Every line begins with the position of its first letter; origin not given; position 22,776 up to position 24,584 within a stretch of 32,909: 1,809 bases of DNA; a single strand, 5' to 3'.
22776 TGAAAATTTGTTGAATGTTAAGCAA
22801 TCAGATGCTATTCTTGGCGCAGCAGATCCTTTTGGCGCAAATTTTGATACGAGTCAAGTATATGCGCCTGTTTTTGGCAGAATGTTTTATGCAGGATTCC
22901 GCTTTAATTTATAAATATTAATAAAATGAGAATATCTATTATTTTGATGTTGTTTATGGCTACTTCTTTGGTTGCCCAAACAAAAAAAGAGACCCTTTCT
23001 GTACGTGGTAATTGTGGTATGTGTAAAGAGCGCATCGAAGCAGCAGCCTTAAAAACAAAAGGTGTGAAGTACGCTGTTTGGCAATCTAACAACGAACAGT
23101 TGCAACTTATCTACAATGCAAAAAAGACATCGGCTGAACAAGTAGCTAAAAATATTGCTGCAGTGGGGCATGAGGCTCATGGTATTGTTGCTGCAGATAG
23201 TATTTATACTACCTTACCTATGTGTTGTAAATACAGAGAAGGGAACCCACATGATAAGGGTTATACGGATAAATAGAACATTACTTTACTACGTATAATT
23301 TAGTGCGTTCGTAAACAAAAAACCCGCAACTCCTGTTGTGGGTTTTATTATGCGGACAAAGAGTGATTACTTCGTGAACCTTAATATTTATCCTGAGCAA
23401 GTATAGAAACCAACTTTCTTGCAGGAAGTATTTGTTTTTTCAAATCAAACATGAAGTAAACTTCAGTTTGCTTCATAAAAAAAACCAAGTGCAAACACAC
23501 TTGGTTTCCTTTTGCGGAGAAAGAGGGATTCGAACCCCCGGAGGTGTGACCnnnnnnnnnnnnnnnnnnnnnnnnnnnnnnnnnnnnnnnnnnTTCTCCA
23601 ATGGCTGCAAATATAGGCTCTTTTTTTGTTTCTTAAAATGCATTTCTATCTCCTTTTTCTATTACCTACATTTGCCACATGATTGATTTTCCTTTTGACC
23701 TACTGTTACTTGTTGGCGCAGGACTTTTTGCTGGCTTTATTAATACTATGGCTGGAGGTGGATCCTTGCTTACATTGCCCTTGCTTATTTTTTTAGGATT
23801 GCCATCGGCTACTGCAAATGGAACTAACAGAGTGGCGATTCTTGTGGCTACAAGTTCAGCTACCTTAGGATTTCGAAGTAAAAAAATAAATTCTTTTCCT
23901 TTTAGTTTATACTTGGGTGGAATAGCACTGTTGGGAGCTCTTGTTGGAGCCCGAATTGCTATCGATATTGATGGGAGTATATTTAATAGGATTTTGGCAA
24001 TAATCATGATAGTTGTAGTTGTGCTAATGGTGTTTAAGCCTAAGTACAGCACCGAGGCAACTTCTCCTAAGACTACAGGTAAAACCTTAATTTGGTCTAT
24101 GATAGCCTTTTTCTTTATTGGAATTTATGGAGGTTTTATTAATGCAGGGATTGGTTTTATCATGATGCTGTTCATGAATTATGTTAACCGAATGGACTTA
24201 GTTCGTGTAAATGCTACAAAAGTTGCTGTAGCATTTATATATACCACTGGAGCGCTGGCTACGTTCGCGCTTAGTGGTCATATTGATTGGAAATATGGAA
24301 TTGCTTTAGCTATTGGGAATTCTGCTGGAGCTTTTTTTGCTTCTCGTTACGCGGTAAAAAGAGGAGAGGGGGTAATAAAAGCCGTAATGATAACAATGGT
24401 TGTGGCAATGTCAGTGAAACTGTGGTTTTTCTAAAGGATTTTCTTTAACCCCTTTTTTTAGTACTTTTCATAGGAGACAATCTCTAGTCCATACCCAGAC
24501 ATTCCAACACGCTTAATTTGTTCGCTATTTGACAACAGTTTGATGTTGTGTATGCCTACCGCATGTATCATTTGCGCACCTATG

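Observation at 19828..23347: Candidate undescribed envelope system: Rrf2 regulator, Cys/His-rich small protein, TonB-dependent receptor and secreted HMA protein in one operon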

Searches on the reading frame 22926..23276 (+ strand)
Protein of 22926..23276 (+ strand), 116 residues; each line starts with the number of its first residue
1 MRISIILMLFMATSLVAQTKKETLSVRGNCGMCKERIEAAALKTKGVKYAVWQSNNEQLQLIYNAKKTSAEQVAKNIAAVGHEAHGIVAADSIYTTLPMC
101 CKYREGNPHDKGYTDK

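Call 3: search_protein_families(library=ncbifam, proteins=[window:22926-23276:+], max_evalue=0.01)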
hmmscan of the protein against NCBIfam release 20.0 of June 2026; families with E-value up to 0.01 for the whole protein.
window:22926-23276:+ (116 aa): 6 families
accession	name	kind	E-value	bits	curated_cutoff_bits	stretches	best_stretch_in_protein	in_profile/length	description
NF033795.1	chaper_CopZ_Bs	exception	4.3e-06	26.8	91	1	21-83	1-64/66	copper chaperone CopZ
NF033556.1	MerTP_fusion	equivalog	1.3e-05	24.9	180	1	17-83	117-184/186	mercuric transport protein MerTP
NF041115.1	UxxU_metal_bind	equivalog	3e-05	24.1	95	1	17-85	1-70/74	metal-binding (seleno)protein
NF033794.2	chaper_CopZ_Eh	exception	4.6e-05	23.5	95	1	21-85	1-66/68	copper chaperone CopZ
TIGR02052.1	MerP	equivalog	8.4e-05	23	92.55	1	5-81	8-85/92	mercury resistance system periplasmic binding protein MerP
TIGR00003.1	TIGR00003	subfamily_domain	0.00033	20.8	62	1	21-84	1-65/66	copper ion binding protein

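Call 4: search_protein_families(library=pfam, proteins=[window:22926-23276:+], max_evalue=0.01)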
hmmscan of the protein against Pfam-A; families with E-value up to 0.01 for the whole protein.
window:22926-23276:+ (116 aa): 2 families
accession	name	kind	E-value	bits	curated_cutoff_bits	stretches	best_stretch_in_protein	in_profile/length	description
PF00403.32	HMA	-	7.7e-05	23.4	24.8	1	29-82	8-61/62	Heavy-metal-associated domain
PF08481.16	GBS_Bsp-like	-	0.0042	17.5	31.6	1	44-83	25-65/92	GBS Bsp-like repeat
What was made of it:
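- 22926..23276 (+): Secreted HMA-like protein, 116 aa. The signal peptide ends ...LVA|Q. It has C30-G-M-C33 (23013-23024) and a C-terminal tail with C100-C101-x-Y103 (23223-23234). HMA 23.4 bits (call 4).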

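Call 21: search_solved_structures(query=window:22926-23273:+, max_evalue=1, show_alignments=2)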
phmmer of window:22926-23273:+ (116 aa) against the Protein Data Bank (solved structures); distinct sequences matched with E-value up to 1: 17.
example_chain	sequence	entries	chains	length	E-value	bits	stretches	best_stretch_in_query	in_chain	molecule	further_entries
1p6t_A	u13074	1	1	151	0.00016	24.8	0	19-83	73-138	Potential copper-transporting ATPase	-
2rml_A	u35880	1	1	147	0.00049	23.2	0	19-82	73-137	Copper-transporting P-type ATPase copA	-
6ff2_A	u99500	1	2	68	0.0067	19.6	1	21-82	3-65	Copper chaperone CopZ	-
2ofg_X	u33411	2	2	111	0.018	18.2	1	20-83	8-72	Zinc-transporting ATPase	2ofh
1q8l_A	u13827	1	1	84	0.031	17.5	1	26-84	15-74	Copper-transporting ATPase 1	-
1s6o_A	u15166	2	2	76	0.033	17.4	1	27-84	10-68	Copper-transporting ATPase 1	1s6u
1cpz_A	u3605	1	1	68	0.058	16.6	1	24-85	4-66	Copper chaperone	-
2ldi_A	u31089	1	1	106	0.059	16.5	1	23-83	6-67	Zinc-transporting ATPase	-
1kqk_A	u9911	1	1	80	0.19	14.9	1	19-83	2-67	POTENTIAL COPPER-TRANSPORTING ATPASE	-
1osd_A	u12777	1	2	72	0.2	14.8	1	19-83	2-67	hypothetical protein MerP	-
1opz_A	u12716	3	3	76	0.2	14.8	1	18-83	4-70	Potential copper-transporting ATPase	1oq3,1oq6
1jww_A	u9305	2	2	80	0.21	14.8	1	20-83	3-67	Potential copper-transporting ATPase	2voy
7xuk_A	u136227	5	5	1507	0.23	14.6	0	13-84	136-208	Copper-transporting ATPase 2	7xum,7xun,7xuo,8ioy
1yju_A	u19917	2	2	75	0.58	13.3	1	24-85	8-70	Copper-transporting ATPase 1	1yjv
3dxs_X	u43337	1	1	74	0.6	13.3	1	26-85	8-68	Copper-transporting ATPase RAN1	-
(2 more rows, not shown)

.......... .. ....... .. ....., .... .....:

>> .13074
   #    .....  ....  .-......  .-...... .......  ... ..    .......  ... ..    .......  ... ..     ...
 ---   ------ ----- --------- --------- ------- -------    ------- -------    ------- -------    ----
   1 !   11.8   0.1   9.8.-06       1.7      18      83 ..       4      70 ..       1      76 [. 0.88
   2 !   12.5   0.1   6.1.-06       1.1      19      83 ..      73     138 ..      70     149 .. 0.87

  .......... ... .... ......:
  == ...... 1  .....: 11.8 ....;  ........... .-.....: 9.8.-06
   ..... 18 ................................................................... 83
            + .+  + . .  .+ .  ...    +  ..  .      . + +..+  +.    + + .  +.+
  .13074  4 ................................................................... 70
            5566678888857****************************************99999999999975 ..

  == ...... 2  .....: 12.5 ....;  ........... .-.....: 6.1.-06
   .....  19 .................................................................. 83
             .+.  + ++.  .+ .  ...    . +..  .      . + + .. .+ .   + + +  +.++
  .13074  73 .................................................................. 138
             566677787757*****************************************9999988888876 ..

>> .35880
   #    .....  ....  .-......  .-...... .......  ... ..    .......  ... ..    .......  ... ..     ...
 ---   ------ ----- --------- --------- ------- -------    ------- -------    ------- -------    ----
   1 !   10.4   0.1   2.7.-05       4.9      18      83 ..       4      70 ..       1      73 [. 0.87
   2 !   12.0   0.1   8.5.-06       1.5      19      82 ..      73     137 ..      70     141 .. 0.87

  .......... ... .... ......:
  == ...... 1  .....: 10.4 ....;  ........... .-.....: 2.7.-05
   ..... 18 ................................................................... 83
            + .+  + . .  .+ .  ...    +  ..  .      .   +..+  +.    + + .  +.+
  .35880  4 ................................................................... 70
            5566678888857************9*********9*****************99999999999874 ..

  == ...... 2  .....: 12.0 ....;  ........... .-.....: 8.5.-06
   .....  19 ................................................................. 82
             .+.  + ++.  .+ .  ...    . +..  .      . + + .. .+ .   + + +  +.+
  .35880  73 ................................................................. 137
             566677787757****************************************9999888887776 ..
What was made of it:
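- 22926..23276 (+): PDB HMA domains of CopA and CopZ (call 21).
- On HMA domain (PF00403): The protein aligns over 65 residues, including the C-x-x-C loop, to CopA and CopZ HMA domains of solved structures at E 1.6e-4 to 7e-3 (call 21).
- HMA domains of Zn ATPases also appear among the PDB hits (call 21). The HMA-like fold aligns over the metal-binding loop to CopA and CopZ (call 21).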

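Call 53: search_protein_families(library=padloc, proteins=[window:22926-23276:+], max_evalue=0.01)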
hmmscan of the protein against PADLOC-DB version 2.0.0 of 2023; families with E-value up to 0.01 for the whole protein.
window:22926-23276:+ (116 aa): 0 families

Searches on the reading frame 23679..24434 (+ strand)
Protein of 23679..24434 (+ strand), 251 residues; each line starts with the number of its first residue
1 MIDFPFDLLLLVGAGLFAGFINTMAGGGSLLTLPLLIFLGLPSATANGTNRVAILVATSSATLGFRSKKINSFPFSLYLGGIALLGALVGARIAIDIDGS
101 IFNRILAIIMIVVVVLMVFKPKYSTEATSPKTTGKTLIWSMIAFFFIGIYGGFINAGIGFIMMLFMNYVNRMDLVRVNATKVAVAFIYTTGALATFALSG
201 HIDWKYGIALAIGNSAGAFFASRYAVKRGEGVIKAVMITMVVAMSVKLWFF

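Call 3: search_protein_families(library=ncbifam, proteins=[window:23679-24434:+], max_evalue=0.01)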
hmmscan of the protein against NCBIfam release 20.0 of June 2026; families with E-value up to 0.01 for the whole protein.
window:23679-24434:+ (251 aa): 1 family
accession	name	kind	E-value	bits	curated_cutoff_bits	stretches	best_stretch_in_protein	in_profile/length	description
NF007909.0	PRK10621.1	equivalog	1.3e-25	90.3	383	1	9-249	13-251/266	hypothetical protein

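Call 4: search_protein_families(library=pfam, proteins=[window:23679-24434:+], max_evalue=0.01)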
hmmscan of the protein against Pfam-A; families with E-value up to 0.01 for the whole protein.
window:23679-24434:+ (251 aa): 1 family
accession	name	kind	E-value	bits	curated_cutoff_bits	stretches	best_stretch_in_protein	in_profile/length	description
PF01925.25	TauE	-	5.6e-46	157.6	32.6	1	11-248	1-237/237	Sulfite exporter TauE/SafE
